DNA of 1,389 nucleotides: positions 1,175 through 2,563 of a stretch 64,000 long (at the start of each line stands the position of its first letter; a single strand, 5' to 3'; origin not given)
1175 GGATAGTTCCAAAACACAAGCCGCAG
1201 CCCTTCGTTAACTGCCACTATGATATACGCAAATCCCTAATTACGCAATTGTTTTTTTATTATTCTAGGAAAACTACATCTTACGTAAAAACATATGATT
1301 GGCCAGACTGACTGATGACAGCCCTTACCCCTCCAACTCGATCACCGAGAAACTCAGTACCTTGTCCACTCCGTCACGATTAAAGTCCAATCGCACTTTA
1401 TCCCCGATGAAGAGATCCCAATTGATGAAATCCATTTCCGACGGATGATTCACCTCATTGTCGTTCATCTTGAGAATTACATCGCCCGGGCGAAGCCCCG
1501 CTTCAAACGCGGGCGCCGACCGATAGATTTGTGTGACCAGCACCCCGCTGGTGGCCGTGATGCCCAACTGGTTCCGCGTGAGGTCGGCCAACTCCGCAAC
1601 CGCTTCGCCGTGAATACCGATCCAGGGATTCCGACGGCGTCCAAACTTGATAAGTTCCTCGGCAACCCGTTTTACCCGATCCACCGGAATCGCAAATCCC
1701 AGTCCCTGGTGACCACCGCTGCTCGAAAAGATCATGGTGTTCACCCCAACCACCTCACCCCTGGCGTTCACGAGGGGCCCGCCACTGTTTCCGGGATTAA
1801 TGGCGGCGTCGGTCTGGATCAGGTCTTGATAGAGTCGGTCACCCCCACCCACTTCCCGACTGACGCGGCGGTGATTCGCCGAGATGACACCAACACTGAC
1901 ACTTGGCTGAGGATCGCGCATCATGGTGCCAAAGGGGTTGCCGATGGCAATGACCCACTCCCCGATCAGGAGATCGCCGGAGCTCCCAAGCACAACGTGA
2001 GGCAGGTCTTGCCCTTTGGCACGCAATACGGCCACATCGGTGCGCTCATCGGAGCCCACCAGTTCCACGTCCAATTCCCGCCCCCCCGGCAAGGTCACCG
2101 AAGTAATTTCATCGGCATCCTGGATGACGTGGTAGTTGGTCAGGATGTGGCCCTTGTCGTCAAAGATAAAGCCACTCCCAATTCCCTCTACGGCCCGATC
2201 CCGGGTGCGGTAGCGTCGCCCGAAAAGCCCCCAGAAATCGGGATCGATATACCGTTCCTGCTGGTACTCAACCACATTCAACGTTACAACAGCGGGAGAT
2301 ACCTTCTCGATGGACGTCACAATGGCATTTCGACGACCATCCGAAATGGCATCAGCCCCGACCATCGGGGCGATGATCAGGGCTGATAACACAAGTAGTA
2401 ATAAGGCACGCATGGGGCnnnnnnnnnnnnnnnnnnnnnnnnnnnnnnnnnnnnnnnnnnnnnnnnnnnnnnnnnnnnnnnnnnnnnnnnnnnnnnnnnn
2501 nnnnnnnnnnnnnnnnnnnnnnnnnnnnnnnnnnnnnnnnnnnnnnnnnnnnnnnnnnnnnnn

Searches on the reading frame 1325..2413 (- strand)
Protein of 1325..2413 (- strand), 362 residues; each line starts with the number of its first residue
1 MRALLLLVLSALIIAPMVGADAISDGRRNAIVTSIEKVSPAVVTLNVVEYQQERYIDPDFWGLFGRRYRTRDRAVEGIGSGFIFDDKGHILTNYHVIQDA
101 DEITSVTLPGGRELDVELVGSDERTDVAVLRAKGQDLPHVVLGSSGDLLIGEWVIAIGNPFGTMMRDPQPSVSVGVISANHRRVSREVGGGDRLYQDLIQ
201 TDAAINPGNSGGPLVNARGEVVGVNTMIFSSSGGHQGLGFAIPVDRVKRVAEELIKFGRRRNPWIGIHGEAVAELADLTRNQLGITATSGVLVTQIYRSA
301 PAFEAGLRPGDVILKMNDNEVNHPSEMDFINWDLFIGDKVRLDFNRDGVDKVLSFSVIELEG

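Call 6: search_protein_families(library=pfam, proteins=[window:1325-2413:-], max_evalue=0.001)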
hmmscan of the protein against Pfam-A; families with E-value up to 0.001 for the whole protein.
window:1325-2413:- (362 aa): 5 families
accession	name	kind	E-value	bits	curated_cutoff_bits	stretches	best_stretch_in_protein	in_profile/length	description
PF13365.12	Trypsin_2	-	1.1e-33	117.4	27.6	1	79-224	1-144/144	Trypsin-like peptidase domain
PF00089.32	Trypsin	-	1.3e-17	64.9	20.6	1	80-249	28-218/220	Trypsin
PF13180.12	PDZ_2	-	4e-12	46.7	27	1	288-354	11-77/80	PDZ domain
PF00595.29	PDZ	-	2.2e-05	25.2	23.2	1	279-328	8-64/81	PDZ domain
PF17820.7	PDZ_6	-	2.8e-05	24.2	27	1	293-325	2-34/54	PDZ domain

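Call 58: find_encoding_contigs(protein=window:1325-2413:-, flank=10000, max_places=2)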
Protein window:1325-2413:- (362 aa): 1 contig read that carries it; 1 place shown.
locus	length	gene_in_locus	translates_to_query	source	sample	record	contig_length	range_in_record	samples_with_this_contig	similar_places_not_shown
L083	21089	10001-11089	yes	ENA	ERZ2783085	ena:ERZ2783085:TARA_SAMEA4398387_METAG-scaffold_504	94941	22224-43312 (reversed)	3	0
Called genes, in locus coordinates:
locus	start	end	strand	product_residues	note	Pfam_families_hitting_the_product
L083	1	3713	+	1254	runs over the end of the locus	PF07635:PSCyt1, PF24807:WD40_CDC20-Fz, PF25173:Beta-prop_WDR3_1st, PF25174:Beta-prop_THOC3, PF25175:Beta-prop_WDR5, PF25391:WD40_Gbeta, PF23381:Beta-prop_IFT122_1st, PF23389:Beta-prop_WDR19_1st, +62 more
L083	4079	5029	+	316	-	PF00005:ABC_tran, PF13304:AAA_21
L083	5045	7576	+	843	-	PF12730:ABC2_membrane_4 (weak), PF13346:ABC2_membrane_5 (weak), PF12679:ABC2_membrane_2, PF12698:ABC2_membrane_3, PF23357:DUF7088, PF09822:ABC_transp_aux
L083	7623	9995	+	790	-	-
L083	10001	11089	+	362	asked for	PF00595:PDZ (faint), PF00089:Trypsin, PF13365:Trypsin_2, PF13180:PDZ_2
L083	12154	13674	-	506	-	PF00464:SHMT, PF00155:Aminotran_1_2 (weak)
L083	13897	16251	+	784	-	-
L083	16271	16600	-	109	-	PF01906:YbjQ_1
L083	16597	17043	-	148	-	PF13490:zf-HC2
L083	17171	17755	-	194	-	PF07638:Sigma70_ECF (weak), PF04542:Sigma70_r2, PF08281:Sigma70_r4_2, PF04545:Sigma70_r4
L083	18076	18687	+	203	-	-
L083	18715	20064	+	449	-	PF02881:SRP54_N, PF13401:AAA_22 (weak), PF00448:SRP54, PF02978:SRP_SPB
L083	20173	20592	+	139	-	PF00886:Ribosomal_S16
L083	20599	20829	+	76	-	PF07650:KH_2 (weak), PF13083:KH_KhpA-B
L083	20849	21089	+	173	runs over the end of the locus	PF24986:PRC_RimM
